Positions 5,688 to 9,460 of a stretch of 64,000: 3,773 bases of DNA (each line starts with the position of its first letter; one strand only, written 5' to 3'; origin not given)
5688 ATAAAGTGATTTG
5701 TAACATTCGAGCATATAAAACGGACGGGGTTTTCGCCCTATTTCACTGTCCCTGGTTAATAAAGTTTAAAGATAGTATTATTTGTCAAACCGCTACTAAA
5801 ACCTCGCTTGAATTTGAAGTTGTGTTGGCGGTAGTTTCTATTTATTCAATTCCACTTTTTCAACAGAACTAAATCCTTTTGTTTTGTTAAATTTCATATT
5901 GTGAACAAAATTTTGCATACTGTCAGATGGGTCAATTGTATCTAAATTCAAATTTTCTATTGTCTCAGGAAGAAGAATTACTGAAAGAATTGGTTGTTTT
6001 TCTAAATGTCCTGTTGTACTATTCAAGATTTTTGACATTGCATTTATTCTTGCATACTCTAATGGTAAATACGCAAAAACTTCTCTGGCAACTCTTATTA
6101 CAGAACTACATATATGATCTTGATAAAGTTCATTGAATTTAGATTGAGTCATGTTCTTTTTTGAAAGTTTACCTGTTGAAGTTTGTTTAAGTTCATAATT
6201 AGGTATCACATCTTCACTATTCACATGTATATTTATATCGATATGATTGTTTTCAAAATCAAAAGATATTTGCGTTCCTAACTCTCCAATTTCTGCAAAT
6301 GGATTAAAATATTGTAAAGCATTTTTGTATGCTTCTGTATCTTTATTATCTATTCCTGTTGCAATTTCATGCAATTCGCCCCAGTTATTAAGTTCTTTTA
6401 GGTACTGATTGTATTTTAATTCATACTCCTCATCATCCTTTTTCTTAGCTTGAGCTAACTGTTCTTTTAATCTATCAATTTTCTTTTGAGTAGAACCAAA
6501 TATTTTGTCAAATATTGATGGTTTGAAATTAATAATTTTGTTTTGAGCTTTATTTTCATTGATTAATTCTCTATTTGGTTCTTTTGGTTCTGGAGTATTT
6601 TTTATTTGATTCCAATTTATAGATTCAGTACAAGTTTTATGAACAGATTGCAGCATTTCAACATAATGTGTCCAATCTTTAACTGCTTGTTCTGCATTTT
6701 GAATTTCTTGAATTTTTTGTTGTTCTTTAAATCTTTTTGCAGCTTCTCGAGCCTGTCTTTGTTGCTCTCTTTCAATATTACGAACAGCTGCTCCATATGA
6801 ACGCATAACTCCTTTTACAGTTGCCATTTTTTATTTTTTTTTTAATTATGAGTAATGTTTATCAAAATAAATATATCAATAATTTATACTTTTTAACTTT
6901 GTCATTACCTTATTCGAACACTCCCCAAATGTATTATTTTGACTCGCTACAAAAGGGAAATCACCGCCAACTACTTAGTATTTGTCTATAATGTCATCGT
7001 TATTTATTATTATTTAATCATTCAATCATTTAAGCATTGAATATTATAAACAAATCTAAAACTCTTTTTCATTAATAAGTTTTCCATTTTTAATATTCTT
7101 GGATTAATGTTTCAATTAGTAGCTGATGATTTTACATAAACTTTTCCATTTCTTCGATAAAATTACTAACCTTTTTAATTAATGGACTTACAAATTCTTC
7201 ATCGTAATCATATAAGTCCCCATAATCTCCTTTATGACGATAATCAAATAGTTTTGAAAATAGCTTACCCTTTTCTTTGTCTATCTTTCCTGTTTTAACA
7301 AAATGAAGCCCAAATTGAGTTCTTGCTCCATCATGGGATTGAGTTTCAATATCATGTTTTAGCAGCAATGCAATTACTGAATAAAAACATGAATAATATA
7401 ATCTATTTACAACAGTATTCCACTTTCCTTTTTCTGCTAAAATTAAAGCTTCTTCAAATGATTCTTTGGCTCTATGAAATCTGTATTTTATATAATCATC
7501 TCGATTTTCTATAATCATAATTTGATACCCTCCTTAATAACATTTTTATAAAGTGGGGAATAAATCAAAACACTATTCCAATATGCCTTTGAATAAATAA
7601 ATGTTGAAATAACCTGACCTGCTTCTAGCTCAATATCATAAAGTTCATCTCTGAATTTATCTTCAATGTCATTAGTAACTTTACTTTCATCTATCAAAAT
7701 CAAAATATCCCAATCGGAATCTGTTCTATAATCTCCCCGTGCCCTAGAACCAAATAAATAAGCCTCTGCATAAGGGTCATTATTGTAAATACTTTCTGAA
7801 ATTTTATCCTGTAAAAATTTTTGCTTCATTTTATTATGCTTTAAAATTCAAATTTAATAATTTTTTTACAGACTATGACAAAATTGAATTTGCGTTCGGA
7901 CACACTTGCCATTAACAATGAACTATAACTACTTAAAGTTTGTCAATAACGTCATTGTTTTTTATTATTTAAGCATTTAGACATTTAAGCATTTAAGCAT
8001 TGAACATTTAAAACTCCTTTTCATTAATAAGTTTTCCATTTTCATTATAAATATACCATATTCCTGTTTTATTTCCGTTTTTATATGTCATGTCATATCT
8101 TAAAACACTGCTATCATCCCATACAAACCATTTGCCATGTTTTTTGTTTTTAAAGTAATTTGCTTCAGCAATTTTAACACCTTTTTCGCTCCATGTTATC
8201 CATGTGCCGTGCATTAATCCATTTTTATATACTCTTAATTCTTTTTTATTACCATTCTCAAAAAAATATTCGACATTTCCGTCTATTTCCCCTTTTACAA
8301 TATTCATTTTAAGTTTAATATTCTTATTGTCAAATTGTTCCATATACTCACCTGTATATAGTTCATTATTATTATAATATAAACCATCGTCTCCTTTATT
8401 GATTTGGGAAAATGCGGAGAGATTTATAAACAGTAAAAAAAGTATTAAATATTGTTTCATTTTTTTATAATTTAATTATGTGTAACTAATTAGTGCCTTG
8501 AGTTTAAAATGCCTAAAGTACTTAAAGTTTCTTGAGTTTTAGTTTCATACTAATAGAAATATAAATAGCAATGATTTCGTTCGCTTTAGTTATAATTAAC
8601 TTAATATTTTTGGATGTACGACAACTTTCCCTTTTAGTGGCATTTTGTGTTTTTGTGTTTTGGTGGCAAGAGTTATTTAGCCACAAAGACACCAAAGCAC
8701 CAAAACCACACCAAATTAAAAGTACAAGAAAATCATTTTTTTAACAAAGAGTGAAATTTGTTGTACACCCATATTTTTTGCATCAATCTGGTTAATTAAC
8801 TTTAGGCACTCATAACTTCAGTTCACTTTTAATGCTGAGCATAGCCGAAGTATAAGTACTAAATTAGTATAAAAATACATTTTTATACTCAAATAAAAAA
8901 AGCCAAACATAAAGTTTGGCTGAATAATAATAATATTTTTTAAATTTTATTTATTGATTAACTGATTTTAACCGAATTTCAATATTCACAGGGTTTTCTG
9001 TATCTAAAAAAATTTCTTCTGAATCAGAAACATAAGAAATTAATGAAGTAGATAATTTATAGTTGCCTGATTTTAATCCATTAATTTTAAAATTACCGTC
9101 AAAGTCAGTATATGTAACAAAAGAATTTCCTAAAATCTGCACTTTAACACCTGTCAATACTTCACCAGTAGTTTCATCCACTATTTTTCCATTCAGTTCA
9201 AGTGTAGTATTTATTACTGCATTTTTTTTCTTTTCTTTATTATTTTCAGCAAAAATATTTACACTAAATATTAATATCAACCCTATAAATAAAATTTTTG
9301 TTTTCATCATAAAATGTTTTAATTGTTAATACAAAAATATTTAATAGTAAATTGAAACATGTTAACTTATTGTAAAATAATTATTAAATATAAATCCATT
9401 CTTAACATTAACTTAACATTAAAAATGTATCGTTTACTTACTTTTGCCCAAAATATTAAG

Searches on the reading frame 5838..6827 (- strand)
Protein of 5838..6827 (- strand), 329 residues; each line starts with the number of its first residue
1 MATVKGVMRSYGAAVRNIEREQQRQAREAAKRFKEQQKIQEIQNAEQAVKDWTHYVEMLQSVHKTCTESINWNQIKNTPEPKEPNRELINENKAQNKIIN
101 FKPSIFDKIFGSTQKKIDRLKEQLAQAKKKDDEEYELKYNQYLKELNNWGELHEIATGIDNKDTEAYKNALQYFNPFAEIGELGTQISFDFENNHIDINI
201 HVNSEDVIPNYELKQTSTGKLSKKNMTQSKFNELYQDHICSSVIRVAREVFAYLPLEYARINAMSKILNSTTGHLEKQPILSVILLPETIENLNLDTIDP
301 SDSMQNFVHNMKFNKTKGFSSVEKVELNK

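Call 13: search_protein_families(library=pfam, proteins=[window:5838-6827:-], max_evalue=0.001)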
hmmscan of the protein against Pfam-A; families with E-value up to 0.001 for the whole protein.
window:5838-6827:- (329 aa): 1 family
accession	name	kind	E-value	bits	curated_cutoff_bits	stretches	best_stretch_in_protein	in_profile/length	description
PF22554.1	Chap-C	-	0.00059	20.9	27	0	14-63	39-88/91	TY-Chap C-terminal domain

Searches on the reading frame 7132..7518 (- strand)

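Call 7: search_protein_families(library=pfam, proteins=[window:7132-7518:-], max_evalue=0.001)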
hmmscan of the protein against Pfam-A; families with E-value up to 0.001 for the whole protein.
window:7132-7518:- (128 aa): 1 family
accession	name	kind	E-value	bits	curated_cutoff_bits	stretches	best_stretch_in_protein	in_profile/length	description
PF05168.19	HEPN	-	2.9e-17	63.3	22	1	12-126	3-116/117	HEPN domain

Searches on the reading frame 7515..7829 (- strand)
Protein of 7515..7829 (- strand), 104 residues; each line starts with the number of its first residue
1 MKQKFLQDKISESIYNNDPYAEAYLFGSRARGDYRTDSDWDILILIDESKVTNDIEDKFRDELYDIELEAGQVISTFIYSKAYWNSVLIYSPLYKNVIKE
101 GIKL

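Call 7: search_protein_families(library=pfam, proteins=[window:7515-7829:-], max_evalue=0.001)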
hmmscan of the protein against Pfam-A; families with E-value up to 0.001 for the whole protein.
window:7515-7829:- (104 aa): 3 families
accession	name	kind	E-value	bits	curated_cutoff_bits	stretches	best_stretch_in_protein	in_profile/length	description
PF18765.7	Polbeta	-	1.2e-10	41.9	26.9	1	9-67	2-59/93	Polymerase beta, Nucleotidyltransferase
PF01909.29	NTP_transf_2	-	6.4e-10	39.7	21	1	9-71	3-66/93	Nucleotidyltransferase domain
PF22600.2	MTPAP-like_central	-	0.00096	19.7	27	1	6-56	25-75/139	Poly(A) RNA polymerase, mitochondrial-like, central palm domain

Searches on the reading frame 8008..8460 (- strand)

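Call 7: search_protein_families(library=pfam, proteins=[window:8008-8460:-], max_evalue=0.001)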
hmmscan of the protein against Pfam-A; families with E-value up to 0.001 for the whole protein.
window:8008-8460:- (150 aa): 1 family
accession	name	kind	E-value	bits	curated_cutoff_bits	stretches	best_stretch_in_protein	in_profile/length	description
PF07661.19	MORN_2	-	1.6e-11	43.5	29.6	0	131-150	1-20/22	MORN repeat variant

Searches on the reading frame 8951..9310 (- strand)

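Call 7: search_protein_families(library=pfam, proteins=[window:8951-9310:-], max_evalue=0.001)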
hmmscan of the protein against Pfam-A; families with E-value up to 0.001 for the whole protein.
window:8951-9310:- (119 aa): 3 families
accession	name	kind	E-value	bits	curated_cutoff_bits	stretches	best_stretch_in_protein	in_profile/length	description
PF13715.12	CarbopepD_reg_2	-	6e-17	61.9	32.2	1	40-116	2-78/88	CarboxypepD_reg-like domain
PF13620.12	CarboxypepD_reg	-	3.9e-13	50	32.3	1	39-115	2-82/82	Carboxypeptidase regulatory-like domain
PF17802.7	SpaA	-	0.0004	20.9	23.1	1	42-87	6-57/91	Prealbumin-like fold domain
